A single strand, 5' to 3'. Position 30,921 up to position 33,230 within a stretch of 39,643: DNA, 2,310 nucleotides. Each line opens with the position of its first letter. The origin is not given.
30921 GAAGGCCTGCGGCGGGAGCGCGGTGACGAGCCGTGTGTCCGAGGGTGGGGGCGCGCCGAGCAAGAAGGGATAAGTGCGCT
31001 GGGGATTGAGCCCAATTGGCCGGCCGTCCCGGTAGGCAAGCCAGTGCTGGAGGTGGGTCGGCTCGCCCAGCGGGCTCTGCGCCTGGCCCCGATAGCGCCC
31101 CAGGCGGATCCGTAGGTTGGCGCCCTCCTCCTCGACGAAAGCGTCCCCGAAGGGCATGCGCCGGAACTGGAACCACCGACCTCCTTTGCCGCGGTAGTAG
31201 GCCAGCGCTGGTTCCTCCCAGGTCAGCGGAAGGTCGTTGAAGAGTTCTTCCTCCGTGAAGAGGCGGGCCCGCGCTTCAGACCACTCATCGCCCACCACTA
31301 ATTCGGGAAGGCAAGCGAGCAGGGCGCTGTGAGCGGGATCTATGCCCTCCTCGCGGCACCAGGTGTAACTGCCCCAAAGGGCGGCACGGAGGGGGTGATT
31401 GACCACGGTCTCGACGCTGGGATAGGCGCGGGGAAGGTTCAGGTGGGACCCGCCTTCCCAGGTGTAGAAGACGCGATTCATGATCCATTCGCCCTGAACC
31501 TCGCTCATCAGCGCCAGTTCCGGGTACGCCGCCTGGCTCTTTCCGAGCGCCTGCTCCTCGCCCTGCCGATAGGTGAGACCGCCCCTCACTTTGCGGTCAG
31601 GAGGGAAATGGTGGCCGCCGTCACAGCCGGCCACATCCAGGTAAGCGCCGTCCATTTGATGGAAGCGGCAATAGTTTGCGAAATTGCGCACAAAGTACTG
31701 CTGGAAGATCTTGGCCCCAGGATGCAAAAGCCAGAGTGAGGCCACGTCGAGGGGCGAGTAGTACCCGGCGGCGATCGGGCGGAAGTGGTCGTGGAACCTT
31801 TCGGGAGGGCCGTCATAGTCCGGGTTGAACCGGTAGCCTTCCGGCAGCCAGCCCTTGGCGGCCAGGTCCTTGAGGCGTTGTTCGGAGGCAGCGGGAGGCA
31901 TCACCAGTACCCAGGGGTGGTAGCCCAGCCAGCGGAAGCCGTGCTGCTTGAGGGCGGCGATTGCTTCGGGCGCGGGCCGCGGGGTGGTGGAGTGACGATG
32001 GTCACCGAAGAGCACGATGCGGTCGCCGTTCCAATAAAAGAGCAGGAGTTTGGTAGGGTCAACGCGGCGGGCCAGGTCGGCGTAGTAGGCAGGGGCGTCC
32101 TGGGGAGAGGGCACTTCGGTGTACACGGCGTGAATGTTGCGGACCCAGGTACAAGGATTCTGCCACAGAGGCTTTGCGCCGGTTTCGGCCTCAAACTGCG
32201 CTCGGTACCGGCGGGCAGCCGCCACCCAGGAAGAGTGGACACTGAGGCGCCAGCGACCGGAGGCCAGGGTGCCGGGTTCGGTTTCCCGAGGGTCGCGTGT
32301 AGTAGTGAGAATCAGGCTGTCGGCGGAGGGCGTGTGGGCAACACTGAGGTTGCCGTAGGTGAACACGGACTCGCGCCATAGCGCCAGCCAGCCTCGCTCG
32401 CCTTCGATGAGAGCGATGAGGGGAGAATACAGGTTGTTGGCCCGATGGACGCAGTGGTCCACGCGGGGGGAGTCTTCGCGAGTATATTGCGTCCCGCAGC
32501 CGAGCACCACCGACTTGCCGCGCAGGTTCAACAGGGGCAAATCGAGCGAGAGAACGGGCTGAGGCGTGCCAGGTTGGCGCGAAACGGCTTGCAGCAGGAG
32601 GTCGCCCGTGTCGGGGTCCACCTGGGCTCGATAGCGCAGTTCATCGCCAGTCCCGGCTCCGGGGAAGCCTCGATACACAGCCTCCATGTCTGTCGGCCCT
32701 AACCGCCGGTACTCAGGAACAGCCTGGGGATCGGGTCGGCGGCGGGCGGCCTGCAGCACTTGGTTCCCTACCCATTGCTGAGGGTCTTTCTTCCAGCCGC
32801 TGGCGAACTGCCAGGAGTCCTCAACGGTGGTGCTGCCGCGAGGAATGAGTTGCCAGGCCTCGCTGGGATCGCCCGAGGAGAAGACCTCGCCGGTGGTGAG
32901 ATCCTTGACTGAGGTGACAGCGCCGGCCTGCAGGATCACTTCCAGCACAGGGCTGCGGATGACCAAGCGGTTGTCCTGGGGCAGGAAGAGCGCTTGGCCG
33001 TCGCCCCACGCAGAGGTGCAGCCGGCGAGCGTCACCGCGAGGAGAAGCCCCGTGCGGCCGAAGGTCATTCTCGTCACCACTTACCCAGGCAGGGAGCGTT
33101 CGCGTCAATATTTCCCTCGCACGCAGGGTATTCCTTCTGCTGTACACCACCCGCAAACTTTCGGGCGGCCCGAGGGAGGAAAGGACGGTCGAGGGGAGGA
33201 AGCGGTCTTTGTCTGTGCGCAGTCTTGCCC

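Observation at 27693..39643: Divergent ~12-kb cluster of giant secreted proteins sharing CBM9-like and jelly-roll modules: candidate undescribed cell-surface glycan-processing system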

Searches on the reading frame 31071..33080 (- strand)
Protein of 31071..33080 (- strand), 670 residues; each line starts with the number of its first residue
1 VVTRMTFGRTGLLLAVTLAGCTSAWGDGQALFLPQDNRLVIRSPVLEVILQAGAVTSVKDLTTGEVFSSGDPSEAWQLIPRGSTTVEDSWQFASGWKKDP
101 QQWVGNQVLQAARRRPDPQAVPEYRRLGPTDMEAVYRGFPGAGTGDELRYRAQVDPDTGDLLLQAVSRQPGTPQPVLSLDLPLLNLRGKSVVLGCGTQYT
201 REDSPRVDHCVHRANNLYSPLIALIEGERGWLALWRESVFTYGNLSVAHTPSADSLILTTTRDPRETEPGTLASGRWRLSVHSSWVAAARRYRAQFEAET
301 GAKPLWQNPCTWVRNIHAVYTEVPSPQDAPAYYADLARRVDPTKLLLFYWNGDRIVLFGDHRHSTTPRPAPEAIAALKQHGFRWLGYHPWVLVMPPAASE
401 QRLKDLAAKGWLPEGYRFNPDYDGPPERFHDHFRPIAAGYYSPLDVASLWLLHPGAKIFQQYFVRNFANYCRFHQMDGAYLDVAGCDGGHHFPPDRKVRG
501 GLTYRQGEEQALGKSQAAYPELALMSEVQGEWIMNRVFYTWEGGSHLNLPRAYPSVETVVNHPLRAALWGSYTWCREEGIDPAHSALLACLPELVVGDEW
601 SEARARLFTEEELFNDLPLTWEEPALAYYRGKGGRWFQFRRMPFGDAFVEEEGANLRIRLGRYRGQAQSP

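Call 53: search_solved_structures(query=A4, max_evalue=10)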
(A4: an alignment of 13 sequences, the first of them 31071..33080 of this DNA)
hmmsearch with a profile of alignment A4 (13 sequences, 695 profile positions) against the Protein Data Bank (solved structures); distinct sequences matched with E-value up to 10: 0.

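Call 79: search_protein_representatives(alignment_id=A4)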
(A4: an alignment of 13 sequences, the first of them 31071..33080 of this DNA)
Query: 13 sequences, 695 profile positions. Proteins with E-value up to 0.001 (for the whole library): 344; up to 1e-10: 201; up to 1e-30: 76. The best 150 are listed.
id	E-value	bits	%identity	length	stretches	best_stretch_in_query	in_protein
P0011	8.3e-285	963.0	-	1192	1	10-694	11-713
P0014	9.3e-266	900.0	-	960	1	22-694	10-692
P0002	1.1e-260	883.3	-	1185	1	12-694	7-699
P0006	7.3e-254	860.7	-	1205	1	10-694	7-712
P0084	1.9e-253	859.3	-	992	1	6-694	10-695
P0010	7.5e-239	811.1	-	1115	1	50-692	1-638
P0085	1.8e-238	809.8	-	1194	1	21-694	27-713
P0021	1.6e-237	806.7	-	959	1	17-694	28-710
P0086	1.7e-237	806.6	-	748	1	90-694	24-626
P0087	3.4e-235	799.0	-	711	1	20-657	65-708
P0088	5.2e-231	785.1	-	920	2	108-693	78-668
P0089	5.9e-231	785.0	-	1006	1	11-694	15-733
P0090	6.4e-225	765.0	-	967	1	13-694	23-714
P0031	3.7e-220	749.3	-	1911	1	31-661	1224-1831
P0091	7.8e-217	738.3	-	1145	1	31-694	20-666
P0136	1.1e-48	182.6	-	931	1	41-693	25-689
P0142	6.2e-41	156.9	-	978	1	10-693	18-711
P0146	6.9e-34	133.6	-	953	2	32-378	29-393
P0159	6.5e-26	107.3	-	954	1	209-691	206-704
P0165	1.4e-24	102.9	-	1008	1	8-691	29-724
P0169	1.7e-23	99.3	-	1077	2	30-521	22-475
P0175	2.5e-22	95.4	-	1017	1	12-693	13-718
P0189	6.5e-21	90.7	-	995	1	44-694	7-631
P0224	2.1e-15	72.5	-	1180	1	32-691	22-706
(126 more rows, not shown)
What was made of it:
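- Closest known: Pfam DUF6259. Different: Its clade is small: 76 clusters at E <= 1e-30 out of 1.84 billion representatives (call 79).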

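Call 81: search_protein_families(library=pfam, proteins=[P0136, P0142, P0146, P0159, P0165, P0175, P0189, P0169, P0224], max_evalue=0.01)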
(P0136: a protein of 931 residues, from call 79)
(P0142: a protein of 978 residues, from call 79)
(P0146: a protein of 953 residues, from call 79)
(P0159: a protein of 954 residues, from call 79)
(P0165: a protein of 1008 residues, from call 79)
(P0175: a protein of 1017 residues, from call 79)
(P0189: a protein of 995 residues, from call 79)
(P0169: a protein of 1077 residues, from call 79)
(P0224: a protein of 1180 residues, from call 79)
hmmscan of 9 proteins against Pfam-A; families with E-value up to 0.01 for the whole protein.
P0136 (931 aa): 1 family
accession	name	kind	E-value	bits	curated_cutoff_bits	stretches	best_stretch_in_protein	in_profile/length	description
PF19773.5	DUF6259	-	0.0024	17.5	28.7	0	258-363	9-123/300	Domain of unknown function (DUF6259)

P0142 (978 aa): 1 family
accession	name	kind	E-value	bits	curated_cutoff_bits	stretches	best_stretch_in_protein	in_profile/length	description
PF13199.12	Glyco_hydro_66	-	0.0055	15.8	23.7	1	470-506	226-262/546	Glycosyl hydrolase family 66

P0146 (953 aa): 2 families
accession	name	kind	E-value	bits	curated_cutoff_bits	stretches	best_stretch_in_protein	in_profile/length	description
PF19773.5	DUF6259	-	3.2e-11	43.4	28.7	1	287-471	9-202/300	Domain of unknown function (DUF6259)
PF13199.12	Glyco_hydro_66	-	1.5e-05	24.3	23.7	1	379-475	167-263/546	Glycosyl hydrolase family 66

P0159 (954 aa): 0 families

P0165 (1008 aa): 1 family
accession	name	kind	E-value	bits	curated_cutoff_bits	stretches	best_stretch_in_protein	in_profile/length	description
PF19773.5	DUF6259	-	1.4e-10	41.2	28.7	1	309-500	11-201/300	Domain of unknown function (DUF6259)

P0175 (1017 aa): 1 family
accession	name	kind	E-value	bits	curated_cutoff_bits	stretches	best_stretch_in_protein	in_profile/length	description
PF19773.5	DUF6259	-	1.4e-11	44.6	28.7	1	297-489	9-200/300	Domain of unknown function (DUF6259)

P0189 (995 aa): 1 family
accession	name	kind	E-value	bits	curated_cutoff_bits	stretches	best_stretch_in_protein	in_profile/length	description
PF19773.5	DUF6259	-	8.8e-15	55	28.7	1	212-396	10-203/300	Domain of unknown function (DUF6259)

P0169 (1077 aa): 4 families
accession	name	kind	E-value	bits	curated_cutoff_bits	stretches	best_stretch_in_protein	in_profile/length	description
PF19773.5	DUF6259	-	9.4e-18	64.8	28.7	1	243-472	10-253/300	Domain of unknown function (DUF6259)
PF08305.17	NPCBM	-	8.5e-09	36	23.9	1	987-1076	51-136/137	NPCBM/NEW2 domain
PF13199.12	Glyco_hydro_66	-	0.00056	19.1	23.7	1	331-429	165-258/546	Glycosyl hydrolase family 66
PF20773.4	InhA-like_MAM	-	0.0072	16.3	26.9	0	1030-1066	116-152/191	Immune inhibitor A-like, MAM domain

P0224 (1180 aa): 1 family
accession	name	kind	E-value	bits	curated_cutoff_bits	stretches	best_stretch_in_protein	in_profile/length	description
PF19773.5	DUF6259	-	1.6e-06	27.9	28.7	1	282-412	13-152/300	Domain of unknown function (DUF6259)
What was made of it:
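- On Pfam DUF6259: Of 9 distant relatives, 4 score above the cutoff and 3 below it (call 81).
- Closest known: Pfam DUF6259. Same: Distant relatives found with the core profile match DUF6259: 4 of the 9 scanned score above the cutoff and 3 more score below it, and 3 also give weak GH66 hits (calls 79, 81).
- DUF6259 link: 4 of 9 distant relatives score above the Pfam cutoff, 3 more score below it, and 3 also have weak GH66 hits (calls 79, 81).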
